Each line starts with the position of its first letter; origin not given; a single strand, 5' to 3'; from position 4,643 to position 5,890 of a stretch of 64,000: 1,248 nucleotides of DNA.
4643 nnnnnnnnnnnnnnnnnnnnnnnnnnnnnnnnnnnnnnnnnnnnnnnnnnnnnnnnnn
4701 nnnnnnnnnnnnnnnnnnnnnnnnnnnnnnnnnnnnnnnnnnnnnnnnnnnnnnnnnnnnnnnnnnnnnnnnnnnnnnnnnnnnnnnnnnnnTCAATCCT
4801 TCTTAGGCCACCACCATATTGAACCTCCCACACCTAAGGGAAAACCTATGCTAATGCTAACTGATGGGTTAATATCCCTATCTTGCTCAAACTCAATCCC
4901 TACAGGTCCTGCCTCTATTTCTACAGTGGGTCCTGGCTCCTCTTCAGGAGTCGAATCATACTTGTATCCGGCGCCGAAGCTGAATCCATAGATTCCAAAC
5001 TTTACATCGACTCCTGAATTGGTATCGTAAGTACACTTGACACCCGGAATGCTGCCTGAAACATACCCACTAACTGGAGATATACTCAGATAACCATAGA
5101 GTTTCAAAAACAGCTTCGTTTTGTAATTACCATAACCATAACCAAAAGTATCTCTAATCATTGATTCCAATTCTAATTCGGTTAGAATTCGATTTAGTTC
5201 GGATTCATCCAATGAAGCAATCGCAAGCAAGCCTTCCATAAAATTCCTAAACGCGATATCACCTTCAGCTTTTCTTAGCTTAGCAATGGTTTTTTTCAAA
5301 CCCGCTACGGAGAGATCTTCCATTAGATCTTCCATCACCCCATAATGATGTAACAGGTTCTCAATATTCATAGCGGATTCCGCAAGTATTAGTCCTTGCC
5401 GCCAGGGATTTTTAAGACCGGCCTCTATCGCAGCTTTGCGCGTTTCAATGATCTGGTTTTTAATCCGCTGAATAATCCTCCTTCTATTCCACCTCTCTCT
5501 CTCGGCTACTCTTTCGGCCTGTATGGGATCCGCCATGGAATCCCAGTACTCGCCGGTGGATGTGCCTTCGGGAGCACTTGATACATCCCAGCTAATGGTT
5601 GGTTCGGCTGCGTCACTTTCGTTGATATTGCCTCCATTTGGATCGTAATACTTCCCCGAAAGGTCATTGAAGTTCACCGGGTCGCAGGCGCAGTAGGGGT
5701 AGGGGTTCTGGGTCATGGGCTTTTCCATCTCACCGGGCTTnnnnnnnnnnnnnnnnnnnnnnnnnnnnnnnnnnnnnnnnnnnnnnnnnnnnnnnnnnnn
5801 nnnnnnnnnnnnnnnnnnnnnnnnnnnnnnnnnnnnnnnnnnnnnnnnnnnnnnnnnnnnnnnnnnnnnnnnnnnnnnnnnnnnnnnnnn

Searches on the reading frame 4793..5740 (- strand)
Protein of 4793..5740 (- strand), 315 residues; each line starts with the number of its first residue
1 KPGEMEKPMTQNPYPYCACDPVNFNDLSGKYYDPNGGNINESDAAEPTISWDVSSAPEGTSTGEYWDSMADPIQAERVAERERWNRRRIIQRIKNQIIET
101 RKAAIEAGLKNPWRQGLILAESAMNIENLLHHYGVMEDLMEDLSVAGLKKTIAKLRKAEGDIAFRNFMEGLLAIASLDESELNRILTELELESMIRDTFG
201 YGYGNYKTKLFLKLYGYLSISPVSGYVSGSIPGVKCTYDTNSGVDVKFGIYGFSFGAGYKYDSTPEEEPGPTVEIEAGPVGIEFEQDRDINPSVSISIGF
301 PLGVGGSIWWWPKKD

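Call 26: search_protein_families(library=pfam, max_evalue=0.001, proteins=[window:4793-5740:-])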
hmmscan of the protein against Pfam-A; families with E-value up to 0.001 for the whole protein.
window:4793-5740:- (315 aa): 0 families

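Call 59: search_protein_families(library=pfam, max_evalue=5, proteins=[window:4796-5653:-])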
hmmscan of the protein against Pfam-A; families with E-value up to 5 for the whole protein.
seq(286 aa): 0 families

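Call 75: search_protein_families(library=ncbifam, max_evalue=0.1, proteins=[window:4796-5680:-])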
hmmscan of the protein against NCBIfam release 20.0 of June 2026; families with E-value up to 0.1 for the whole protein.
window:4796-5680:- (295 aa): 0 families
